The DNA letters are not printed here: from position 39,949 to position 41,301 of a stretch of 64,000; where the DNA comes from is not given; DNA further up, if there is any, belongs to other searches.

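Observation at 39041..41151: Tandem WecA/MraY-family paralogs; the second has lost the three catalytic motifs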

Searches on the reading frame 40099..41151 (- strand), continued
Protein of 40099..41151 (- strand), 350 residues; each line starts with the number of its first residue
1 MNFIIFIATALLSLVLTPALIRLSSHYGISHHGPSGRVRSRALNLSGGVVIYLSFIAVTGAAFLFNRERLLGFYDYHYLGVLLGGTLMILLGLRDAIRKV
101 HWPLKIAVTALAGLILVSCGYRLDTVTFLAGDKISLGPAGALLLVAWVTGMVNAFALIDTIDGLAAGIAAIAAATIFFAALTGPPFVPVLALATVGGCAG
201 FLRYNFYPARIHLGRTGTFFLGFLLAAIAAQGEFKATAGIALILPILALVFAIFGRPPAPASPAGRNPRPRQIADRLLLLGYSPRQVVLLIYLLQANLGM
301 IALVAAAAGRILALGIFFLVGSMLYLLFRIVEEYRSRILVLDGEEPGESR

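Call 21: find_encoding_contigs(protein=P0020, flank=6000, max_places=3)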
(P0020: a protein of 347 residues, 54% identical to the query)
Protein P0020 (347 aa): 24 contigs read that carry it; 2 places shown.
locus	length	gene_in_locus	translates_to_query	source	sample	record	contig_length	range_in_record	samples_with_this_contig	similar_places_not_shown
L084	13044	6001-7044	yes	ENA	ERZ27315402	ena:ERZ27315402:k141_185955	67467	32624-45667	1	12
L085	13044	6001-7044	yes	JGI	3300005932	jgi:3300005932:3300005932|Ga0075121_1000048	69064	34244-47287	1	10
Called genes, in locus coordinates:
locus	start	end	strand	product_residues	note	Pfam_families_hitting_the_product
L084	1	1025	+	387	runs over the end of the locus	PF13439:Glyco_transf_4, PF13579:Glyco_trans_4_4, PF00534:Glycos_transf_1, PF20706:GT4-conflict, PF13692:Glyco_trans_1_4, PF13524:Glyco_trans_1_2 (faint)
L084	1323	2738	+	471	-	PF00657:Lipase_GDSL (faint), PF13472:Lipase_GDSL_2 (weak)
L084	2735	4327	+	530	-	PF13231:PMT_2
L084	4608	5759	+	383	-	PF20706:GT4-conflict (faint), PF13439:Glyco_transf_4, PF13579:Glyco_trans_4_4, PF00534:Glycos_transf_1, PF13692:Glyco_trans_1_4, PF13524:Glyco_trans_1_2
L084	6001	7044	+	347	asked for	PF00953:Glycos_transf_4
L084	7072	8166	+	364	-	PF00953:Glycos_transf_4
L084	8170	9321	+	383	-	PF04055:Radical_SAM, PF13353:Fer4_12 (weak)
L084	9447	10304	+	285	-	PF27840:ScmC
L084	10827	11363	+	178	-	-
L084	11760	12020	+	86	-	PF13711:DUF4160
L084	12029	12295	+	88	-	PF10387:DUF2442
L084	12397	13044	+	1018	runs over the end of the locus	PF08126:Propeptide_C25 (faint), PF01364:Peptidase_C25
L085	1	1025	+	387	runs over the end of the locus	PF13439:Glyco_transf_4, PF13579:Glyco_trans_4_4, PF00534:Glycos_transf_1, PF20706:GT4-conflict, PF13692:Glyco_trans_1_4, PF13524:Glyco_trans_1_2 (faint)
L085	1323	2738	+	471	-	PF00657:Lipase_GDSL (faint), PF13472:Lipase_GDSL_2 (weak)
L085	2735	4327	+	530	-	PF13231:PMT_2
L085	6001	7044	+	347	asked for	PF00953:Glycos_transf_4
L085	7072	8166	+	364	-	PF00953:Glycos_transf_4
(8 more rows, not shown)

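Call 25: find_encoding_contigs(protein=P0009, flank=6000, max_places=1)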
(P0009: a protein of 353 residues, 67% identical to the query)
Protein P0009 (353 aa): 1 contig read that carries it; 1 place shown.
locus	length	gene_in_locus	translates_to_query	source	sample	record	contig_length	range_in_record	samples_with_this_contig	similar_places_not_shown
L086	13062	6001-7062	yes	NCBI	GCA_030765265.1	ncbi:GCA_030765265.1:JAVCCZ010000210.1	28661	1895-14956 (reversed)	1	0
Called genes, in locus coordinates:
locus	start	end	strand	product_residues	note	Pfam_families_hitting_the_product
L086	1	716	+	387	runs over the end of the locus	PF13579:Glyco_trans_4_4 (faint), PF00534:Glycos_transf_1, PF13692:Glyco_trans_1_4, PF13524:Glyco_trans_1_2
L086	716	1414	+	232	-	PF01522:Polysacc_deac_1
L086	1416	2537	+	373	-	PF13477:Glyco_trans_4_2 (weak), PF13439:Glyco_transf_4, PF13579:Glyco_trans_4_4, PF20706:GT4-conflict, PF00534:Glycos_transf_1, PF13692:Glyco_trans_1_4, PF13524:Glyco_trans_1_2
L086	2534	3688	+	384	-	PF13439:Glyco_transf_4, PF13579:Glyco_trans_4_4, PF00534:Glycos_transf_1, PF13692:Glyco_trans_1_4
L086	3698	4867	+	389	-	PF13439:Glyco_transf_4, PF13579:Glyco_trans_4_4, PF20706:GT4-conflict, PF00534:Glycos_transf_1, PF13692:Glyco_trans_1_4, PF13524:Glyco_trans_1_2 (weak)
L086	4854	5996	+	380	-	PF13439:Glyco_transf_4, PF13579:Glyco_trans_4_4, PF20706:GT4-conflict (weak), PF00534:Glycos_transf_1, PF13524:Glyco_trans_1_2 (weak), PF13692:Glyco_trans_1_4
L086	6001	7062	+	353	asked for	PF00953:Glycos_transf_4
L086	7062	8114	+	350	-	PF00953:Glycos_transf_4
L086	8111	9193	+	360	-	PF04055:Radical_SAM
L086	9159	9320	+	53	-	-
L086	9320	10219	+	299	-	PF27840:ScmC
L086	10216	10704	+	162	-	-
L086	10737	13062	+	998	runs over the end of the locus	PF01364:Peptidase_C25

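Call 26: find_encoding_contigs(protein=P0013, flank=6000, max_places=1)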
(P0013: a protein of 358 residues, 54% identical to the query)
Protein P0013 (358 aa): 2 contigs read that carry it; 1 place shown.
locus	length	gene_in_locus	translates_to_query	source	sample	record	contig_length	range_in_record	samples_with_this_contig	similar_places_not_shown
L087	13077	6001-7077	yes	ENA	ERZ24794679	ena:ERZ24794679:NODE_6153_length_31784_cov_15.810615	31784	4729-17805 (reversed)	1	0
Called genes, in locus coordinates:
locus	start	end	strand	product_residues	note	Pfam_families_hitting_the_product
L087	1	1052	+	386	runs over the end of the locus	PF13439:Glyco_transf_4, PF00534:Glycos_transf_1, PF20706:GT4-conflict, PF13692:Glyco_trans_1_4, PF13524:Glyco_trans_1_2 (weak)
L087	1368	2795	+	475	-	PF00657:Lipase_GDSL (faint), PF13472:Lipase_GDSL_2 (faint)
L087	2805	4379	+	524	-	-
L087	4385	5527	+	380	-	PF13439:Glyco_transf_4, PF13579:Glyco_trans_4_4, PF00534:Glycos_transf_1, PF13692:Glyco_trans_1_4, PF13524:Glyco_trans_1_2 (weak)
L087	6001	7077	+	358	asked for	PF00953:Glycos_transf_4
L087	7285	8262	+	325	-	PF00953:Glycos_transf_4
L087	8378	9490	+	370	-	PF04055:Radical_SAM, PF13353:Fer4_12 (weak)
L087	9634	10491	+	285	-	PF27840:ScmC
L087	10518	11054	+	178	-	-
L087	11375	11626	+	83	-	PF14076:DUF4258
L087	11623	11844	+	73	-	-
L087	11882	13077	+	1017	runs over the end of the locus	PF08126:Propeptide_C25 (faint), PF01364:Peptidase_C25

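Call 27: find_encoding_contigs(protein=P0016, flank=6000, max_places=1)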
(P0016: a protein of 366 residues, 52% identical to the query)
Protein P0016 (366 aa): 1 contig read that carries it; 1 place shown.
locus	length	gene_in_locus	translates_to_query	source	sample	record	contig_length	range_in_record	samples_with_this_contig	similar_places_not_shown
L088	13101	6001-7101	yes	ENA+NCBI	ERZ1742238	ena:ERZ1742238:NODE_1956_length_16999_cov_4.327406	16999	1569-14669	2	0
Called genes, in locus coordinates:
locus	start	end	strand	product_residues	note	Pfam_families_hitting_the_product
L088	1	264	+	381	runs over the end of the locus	PF01075:Glyco_transf_9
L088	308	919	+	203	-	PF19570:DUF6088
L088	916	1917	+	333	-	PF08843:AbiEii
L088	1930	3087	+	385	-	PF13439:Glyco_transf_4, PF13477:Glyco_trans_4_2 (weak), PF13579:Glyco_trans_4_4, PF00534:Glycos_transf_1, PF13692:Glyco_trans_1_4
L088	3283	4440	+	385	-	PF13439:Glyco_transf_4, PF13579:Glyco_trans_4_4, PF20706:GT4-conflict, PF00534:Glycos_transf_1, PF13692:Glyco_trans_1_4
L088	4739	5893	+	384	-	PF20706:GT4-conflict (faint), PF13439:Glyco_transf_4, PF13579:Glyco_trans_4_4, PF00534:Glycos_transf_1, PF13692:Glyco_trans_1_4, PF13524:Glyco_trans_1_2 (weak)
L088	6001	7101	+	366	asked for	PF00953:Glycos_transf_4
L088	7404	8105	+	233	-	PF13578:Methyltransf_24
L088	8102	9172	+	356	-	PF00953:Glycos_transf_4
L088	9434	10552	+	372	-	PF04055:Radical_SAM, PF13353:Fer4_12 (weak)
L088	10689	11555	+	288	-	PF27840:ScmC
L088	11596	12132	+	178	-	-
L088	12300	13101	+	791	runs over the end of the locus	PF08126:Propeptide_C25 (faint)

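Call 28: find_encoding_contigs(protein=P0012, flank=6000, max_places=1)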
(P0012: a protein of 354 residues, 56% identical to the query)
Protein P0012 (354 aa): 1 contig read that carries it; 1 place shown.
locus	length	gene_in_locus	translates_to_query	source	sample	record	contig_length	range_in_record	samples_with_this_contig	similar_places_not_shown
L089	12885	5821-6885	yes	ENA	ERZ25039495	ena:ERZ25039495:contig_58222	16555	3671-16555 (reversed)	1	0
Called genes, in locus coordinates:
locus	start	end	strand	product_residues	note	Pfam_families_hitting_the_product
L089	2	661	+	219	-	?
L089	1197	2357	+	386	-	PF13472:Lipase_GDSL_2 (faint)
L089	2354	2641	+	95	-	PF13472:Lipase_GDSL_2 (weak)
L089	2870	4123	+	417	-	PF13231:PMT_2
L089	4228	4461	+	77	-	-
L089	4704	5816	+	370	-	PF13439:Glyco_transf_4, PF13579:Glyco_trans_4_4, PF20706:GT4-conflict (weak), PF00534:Glycos_transf_1, PF13692:Glyco_trans_1_4, PF13524:Glyco_trans_1_2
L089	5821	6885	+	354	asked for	PF00953:Glycos_transf_4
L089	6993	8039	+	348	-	PF00953:Glycos_transf_4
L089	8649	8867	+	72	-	PF09720:Unstab_antitox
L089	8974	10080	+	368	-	PF04055:Radical_SAM, PF13353:Fer4_12 (weak)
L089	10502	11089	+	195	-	PF27840:ScmC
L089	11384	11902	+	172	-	-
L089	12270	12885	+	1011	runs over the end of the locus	PF08126:Propeptide_C25 (faint), PF01364:Peptidase_C25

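Call 40: search_protein_representatives(alignment_id=A1)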
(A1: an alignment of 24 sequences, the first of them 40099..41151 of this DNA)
Query: 24 sequences, 350 profile positions. Proteins with E-value up to 0.001 (for the whole library): 28790; up to 1e-10: 16405; up to 1e-30: 3345. The best 150 are listed.
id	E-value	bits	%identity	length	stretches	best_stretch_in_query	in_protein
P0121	1.6e-110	385.9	-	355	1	4-339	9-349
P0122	5.1e-86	305.3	-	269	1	87-339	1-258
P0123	3.0e-72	260.0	-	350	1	1-324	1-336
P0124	7.0e-72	258.8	-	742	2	6-318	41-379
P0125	1.3e-70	254.7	-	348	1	4-320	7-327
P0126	2.3e-68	247.3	-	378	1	4-317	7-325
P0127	1.3e-67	244.8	-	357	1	3-328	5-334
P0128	1.4e-67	244.7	-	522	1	3-319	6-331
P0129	2.1e-67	244.1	-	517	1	4-320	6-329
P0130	9.2e-67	242.0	-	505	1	3-323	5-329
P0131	1.6e-66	241.2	-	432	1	1-329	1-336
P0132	1.2e-65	238.3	-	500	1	4-334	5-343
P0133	1.1e-63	231.9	-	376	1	3-326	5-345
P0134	3.5e-63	230.2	-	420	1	1-324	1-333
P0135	6.3e-63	229.4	-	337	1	14-319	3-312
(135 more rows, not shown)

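Call 49: predict_structure(alignment_id=A1)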
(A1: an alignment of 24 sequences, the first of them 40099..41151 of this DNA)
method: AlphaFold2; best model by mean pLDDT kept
length: 350 residues; sequences in the alignment: 24
mean_pLDDT: 67.8   pTM: 0.70
mean pLDDT of the five models: 67.8, 62.8, 58.8, 58.4, 55.5
residues with pLDDT >= 90: 22; 70-90: 138; 50-70: 146; < 50: 44
segments of 3 or more residues with pLDDT < 50: 29-44, 207-209, 255-270, 345-350
pLDDT, mean of each block of 10 residues (from residue 1): 65 77 60 42 62 84 67 71 91 83 90 90 68 73 87 75 67 72 72 79 59 78 86 57 63 47 40 57 58 59 56 61 62 66 49
secondary structure, 60 per line:
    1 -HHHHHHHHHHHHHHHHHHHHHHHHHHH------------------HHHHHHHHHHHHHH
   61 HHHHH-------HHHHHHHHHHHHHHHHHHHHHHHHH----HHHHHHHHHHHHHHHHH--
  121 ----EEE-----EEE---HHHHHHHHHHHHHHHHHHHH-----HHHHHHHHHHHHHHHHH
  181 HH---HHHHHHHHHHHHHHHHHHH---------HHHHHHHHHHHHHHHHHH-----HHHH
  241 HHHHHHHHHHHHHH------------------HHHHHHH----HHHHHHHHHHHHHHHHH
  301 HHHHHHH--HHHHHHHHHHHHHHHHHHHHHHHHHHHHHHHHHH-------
elements in order: H2-28 H47-65 H73-97 H102-118 E125-127 E133-135 H139-158 H164-182 H186-204 H214-231 H237-254 H273-279 H284-307 H310-343

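Call 52: fold_search(model_id=the predicted structure, library=pdb)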
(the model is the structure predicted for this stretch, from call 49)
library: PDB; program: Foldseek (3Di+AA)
matches with E <= 10: 386; with E <= 0.001: 31
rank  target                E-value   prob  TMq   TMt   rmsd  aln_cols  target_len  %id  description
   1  8cxr_C                6.8e-08  1.00  0.58  0.62   5.3       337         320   20  Crystal structure of MraY bound to a sphaerimicin analogue (released 2023-03-29)
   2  6oyz_B                1.0e-07  1.00  0.56  0.59   5.8       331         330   21  Crystal structure of MraY bound to capuramycin (released 2019-07-10)
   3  9b70_A                1.2e-07  1.00  0.58  0.60   6.0       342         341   20  Cryo-EM structure of MraY in complex with analogue 2 (released 2024-06-26)
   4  8cxr_D                1.3e-07  1.00  0.59  0.67   4.9       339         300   20  Crystal structure of MraY bound to a sphaerimicin analogue (released 2023-03-29)
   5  8tlu_A                1.5e-07  1.00  0.55  0.55   5.9       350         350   19  E. coli MraY mutant-T23P (released 2024-05-01)
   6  6oyz_A                2.4e-07  1.00  0.59  0.64   5.4       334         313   20  Crystal structure of MraY bound to capuramycin (released 2019-07-10)
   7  9znn_A                2.5e-07  1.00  0.61  0.56   6.3       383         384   20  Cryo-EM structure of human UDP-N-acetylglucosamine-dolichyl-phosphate N-acetylglucosaminephosphotransferase (DPAGT1) i (released 2026-02-04)
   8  6oyh_A                2.8e-07  1.00  0.59  0.63   5.8       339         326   21  Crystal structure of MraY bound to carbacaprazamycin (released 2019-07-10)
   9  6oyh_D                3.0e-07  1.00  0.58  0.60   6.0       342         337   21  Crystal structure of MraY bound to carbacaprazamycin (released 2019-07-10)
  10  6oz6_A                3.3e-07  1.00  0.57  0.60   5.9       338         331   21  Crystal structure of MraY bound to 3'-hydroxymureidomycin A (released 2019-07-10)
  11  9zno_A                3.6e-07  1.00  0.60  0.62   6.0       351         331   18  Cryo-EM structure of Hydrogenivirga sp. MraY in complex with APPB (released 2026-02-04)
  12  8cxr_A                4.1e-07  1.00  0.60  0.66   5.2       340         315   20  Crystal structure of MraY bound to a sphaerimicin analogue (released 2023-03-29)
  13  6fwz                  5.1e-07  1.00  0.60  0.57   6.3       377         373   20  Crystal structure of human UDP-N-acetylglucosamine-dolichyl-phosphate N-acetylglucosaminephosphotransferase (DPAGT1) (V2 (released 2018-07-25)
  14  5jnq                  5.1e-07  1.00  0.55  0.61   6.2       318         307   21  MraY tunicamycin complex (released 2017-01-11)
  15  5ckr                  6.9e-07  1.00  0.58  0.61   6.0       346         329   21  Crystal Structure of MraY in complex with Muraymycin D2 (released 2016-03-02)
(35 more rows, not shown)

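Call 73: list_cluster_members(proteins=[P0001, P0271])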
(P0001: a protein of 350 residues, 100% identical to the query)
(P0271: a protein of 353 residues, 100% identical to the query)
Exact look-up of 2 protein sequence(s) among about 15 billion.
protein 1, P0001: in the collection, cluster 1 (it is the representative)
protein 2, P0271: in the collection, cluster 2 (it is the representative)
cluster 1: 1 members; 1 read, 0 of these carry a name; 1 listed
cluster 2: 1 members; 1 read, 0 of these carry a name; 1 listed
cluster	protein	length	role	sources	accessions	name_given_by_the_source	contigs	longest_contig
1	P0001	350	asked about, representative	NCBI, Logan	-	-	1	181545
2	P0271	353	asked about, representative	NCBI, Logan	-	-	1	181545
